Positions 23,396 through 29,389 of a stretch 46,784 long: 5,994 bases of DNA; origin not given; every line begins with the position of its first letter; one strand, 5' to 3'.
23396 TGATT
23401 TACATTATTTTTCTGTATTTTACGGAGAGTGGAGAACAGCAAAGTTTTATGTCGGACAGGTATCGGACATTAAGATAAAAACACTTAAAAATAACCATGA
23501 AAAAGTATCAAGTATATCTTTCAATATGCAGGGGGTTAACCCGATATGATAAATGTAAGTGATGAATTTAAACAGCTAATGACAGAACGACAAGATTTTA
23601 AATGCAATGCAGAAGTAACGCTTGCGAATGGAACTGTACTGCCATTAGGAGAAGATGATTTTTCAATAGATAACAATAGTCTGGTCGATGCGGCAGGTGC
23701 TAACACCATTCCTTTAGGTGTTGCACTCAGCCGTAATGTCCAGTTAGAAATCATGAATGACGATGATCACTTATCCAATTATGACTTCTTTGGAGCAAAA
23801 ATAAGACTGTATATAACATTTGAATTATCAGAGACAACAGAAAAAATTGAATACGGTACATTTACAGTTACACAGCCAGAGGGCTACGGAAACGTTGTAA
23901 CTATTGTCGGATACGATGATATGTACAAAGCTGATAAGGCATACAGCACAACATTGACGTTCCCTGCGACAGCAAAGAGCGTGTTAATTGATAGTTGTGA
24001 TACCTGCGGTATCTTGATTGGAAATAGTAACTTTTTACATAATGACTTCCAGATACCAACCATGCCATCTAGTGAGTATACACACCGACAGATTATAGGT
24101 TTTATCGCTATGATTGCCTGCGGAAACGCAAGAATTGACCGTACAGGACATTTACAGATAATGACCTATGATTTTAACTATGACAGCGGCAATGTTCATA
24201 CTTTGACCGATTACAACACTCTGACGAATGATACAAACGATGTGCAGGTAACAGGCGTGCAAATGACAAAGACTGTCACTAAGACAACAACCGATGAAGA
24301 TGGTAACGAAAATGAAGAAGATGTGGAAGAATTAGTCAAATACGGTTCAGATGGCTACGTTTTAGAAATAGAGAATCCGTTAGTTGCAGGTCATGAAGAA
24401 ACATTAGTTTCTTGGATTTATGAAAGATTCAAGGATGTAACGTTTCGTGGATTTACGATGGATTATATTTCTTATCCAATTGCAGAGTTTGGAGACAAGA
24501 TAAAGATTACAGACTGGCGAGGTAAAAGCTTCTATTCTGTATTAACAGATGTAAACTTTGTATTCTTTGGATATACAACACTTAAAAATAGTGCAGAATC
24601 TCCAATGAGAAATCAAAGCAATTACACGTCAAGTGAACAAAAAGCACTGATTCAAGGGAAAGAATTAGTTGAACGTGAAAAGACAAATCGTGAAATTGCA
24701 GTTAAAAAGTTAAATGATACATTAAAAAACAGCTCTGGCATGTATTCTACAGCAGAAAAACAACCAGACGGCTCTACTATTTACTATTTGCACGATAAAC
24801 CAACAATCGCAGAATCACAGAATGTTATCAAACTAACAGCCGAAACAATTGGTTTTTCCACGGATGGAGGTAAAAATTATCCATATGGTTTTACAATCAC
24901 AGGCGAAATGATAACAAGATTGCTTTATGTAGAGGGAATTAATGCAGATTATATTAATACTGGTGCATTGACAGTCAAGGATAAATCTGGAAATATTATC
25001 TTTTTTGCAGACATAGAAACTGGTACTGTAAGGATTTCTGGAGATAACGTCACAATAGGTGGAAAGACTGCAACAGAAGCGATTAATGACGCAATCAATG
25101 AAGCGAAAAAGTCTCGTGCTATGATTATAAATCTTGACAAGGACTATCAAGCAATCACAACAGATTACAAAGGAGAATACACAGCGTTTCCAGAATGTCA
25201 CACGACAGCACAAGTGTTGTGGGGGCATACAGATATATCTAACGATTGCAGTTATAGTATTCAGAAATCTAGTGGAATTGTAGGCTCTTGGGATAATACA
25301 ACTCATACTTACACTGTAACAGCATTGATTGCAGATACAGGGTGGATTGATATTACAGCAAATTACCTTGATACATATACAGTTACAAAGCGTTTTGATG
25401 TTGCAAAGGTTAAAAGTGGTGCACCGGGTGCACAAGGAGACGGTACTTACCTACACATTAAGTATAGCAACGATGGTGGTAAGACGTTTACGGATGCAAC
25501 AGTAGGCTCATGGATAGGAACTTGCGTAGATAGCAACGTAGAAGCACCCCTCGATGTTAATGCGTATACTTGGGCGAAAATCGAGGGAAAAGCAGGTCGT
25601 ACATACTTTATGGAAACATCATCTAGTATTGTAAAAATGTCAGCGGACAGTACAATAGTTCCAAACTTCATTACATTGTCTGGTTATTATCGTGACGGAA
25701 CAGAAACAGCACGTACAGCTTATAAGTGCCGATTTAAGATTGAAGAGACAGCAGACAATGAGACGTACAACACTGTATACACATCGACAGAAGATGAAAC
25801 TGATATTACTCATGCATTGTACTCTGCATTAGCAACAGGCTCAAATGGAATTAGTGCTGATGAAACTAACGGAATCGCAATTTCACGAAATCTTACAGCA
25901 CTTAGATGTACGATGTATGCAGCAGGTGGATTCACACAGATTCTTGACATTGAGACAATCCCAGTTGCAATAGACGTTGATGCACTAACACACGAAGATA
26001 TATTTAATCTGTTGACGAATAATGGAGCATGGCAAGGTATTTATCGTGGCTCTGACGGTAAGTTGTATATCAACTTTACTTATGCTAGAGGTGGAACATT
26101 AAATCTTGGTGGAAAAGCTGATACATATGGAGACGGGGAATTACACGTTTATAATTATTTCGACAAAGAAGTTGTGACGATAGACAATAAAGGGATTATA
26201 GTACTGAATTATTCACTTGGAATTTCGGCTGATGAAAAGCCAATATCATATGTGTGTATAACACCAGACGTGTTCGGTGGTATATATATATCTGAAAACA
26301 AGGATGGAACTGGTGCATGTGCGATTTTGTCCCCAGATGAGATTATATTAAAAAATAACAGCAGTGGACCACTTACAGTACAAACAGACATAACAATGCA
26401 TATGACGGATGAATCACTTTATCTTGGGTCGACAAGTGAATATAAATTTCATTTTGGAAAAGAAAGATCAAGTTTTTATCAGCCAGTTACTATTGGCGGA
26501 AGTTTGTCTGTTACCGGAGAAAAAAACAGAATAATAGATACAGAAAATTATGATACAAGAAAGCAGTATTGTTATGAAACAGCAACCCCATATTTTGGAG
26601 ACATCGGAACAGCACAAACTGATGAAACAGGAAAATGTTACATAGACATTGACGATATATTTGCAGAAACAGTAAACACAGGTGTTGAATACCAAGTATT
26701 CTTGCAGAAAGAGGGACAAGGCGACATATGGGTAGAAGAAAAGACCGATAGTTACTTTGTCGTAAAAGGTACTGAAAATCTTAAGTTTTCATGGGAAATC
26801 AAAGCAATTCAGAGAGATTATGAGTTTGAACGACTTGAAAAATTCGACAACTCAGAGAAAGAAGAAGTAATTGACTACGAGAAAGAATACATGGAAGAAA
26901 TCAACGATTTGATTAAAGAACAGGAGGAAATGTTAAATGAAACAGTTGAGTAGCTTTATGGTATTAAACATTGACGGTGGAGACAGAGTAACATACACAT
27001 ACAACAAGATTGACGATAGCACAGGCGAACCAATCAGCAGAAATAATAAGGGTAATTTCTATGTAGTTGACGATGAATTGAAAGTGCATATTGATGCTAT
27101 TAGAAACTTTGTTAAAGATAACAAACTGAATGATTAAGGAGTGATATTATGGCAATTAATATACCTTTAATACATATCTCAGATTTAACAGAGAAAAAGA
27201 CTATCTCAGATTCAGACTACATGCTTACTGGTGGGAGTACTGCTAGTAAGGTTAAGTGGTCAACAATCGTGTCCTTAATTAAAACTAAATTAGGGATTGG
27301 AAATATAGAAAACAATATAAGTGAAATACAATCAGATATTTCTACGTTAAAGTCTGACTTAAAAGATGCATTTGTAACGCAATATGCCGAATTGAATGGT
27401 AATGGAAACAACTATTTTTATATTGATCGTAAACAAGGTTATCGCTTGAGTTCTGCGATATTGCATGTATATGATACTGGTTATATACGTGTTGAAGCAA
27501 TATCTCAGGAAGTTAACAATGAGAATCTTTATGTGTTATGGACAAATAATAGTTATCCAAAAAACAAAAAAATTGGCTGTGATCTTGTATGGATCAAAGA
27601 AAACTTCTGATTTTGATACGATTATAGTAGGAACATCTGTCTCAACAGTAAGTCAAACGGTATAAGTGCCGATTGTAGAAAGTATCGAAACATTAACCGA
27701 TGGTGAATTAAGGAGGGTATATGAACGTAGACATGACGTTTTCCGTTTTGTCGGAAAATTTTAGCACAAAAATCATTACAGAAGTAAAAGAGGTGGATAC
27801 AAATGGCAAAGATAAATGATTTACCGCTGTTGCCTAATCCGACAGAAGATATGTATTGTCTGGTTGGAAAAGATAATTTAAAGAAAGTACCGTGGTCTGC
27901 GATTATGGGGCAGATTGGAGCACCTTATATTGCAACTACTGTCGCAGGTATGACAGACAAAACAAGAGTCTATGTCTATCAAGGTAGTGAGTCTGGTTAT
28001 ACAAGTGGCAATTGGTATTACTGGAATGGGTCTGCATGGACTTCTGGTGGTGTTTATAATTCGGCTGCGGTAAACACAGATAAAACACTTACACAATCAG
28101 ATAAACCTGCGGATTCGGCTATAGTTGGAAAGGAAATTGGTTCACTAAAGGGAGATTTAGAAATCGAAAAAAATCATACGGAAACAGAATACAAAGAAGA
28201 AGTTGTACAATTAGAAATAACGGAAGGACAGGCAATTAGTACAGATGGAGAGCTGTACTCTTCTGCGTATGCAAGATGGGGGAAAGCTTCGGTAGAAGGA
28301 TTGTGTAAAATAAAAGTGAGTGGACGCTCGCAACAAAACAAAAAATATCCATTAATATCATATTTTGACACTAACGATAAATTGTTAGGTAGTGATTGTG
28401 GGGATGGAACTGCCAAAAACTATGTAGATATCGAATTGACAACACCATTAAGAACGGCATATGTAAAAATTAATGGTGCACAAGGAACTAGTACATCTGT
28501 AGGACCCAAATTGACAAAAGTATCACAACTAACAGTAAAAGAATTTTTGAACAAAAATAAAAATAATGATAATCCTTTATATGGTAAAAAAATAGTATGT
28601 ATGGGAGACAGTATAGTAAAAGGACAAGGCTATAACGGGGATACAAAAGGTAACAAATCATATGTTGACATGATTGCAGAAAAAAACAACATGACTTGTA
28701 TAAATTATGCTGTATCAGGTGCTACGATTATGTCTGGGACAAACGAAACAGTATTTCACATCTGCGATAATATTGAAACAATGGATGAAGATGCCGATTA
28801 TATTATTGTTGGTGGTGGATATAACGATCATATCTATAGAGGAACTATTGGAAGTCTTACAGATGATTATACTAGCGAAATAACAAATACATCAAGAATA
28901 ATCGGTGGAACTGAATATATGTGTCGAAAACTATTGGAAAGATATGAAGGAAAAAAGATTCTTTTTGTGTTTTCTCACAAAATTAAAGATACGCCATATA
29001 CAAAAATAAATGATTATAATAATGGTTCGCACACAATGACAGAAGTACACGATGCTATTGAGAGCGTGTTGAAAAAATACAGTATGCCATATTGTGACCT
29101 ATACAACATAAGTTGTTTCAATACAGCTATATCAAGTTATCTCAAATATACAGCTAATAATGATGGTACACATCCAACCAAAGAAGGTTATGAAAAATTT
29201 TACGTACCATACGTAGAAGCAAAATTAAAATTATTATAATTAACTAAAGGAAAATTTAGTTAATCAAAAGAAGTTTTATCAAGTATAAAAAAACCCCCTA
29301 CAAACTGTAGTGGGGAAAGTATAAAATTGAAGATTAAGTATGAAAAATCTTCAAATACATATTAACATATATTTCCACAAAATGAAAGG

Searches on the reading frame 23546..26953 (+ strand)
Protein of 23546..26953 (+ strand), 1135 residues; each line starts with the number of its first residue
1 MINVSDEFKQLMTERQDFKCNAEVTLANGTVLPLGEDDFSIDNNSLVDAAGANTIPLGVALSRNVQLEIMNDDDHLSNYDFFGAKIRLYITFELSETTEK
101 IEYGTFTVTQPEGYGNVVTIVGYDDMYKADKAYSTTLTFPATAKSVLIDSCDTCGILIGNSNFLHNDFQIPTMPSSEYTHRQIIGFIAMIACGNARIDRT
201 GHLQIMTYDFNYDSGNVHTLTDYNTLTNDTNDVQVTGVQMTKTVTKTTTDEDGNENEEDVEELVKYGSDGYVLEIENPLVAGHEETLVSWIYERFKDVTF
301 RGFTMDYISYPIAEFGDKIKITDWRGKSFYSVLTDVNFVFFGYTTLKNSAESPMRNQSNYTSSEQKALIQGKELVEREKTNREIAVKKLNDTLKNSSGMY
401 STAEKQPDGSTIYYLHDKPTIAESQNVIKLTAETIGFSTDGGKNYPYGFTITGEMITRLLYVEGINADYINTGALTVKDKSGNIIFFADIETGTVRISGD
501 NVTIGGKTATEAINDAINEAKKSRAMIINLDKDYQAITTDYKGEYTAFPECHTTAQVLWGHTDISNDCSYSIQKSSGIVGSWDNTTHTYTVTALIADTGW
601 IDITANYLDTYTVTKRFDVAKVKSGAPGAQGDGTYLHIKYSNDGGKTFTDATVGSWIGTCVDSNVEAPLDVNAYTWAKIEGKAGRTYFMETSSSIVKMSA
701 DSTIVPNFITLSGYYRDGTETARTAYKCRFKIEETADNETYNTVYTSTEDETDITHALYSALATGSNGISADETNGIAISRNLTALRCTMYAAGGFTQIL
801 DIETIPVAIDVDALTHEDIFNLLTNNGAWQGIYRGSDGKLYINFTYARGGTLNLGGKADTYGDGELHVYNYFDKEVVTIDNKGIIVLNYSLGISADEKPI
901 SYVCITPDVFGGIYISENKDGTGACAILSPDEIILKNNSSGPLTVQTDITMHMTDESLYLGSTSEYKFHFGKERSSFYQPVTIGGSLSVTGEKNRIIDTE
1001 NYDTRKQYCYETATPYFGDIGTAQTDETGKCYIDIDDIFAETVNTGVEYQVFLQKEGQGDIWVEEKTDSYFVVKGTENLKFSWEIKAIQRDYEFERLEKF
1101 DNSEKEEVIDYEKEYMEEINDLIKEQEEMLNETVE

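Call 62: search_protein_families(library=phrogs, proteins=[window:23546-26953:+], max_evalue=0.00001)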
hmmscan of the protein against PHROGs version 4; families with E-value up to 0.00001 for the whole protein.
window:23546-26953:+ (1135 aa): 4 families
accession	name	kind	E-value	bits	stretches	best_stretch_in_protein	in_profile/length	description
phrog_6616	-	tail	1.5e-200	669.7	2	1-910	1-860/991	tail protein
phrog_13289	-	tail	1.5e-36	126.9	1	524-1133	513-914/938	tail protein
phrog_33972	-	tail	7e-19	68.4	1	876-1099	476-694/714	tail protein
phrog_32308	-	unknown function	6e-11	42.1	1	96-334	106-328/709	-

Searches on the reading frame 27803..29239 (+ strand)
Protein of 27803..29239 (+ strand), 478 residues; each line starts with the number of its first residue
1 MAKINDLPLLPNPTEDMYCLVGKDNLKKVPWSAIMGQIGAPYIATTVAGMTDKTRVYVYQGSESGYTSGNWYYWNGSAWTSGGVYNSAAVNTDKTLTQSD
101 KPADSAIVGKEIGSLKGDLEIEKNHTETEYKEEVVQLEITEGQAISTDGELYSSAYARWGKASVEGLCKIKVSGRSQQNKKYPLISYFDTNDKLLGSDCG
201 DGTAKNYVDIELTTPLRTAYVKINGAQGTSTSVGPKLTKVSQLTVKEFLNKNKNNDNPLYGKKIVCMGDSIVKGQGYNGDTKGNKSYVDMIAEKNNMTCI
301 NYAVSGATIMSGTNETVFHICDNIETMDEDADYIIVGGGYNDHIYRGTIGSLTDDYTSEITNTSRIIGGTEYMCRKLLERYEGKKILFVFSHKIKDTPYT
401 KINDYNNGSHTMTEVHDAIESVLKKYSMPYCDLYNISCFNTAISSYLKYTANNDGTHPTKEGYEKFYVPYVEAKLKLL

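Call 62: search_protein_families(library=phrogs, proteins=[window:27803-29239:+], max_evalue=0.00001)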
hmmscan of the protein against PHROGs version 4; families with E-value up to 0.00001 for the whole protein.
window:27803-29239:+ (478 aa): 6 families
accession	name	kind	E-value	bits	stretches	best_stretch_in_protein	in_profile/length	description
phrog_5240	-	tail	4e-49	168.8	1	206-476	402-666/670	tail fiber protein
phrog_11541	-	unknown function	1.9e-36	126.7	1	138-476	479-824/832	-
phrog_26878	-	head and packaging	7.8e-19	68.2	1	38-91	207-260/898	virion structural protein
phrog_16313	-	head and packaging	4.1e-15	55.9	1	39-97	204-262/888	virion structural protein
phrog_38470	-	unknown function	2.6e-10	39.9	1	254-463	671-877/892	-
phrog_16164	-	unknown function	9.4e-06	24.7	1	132-224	397-491/920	-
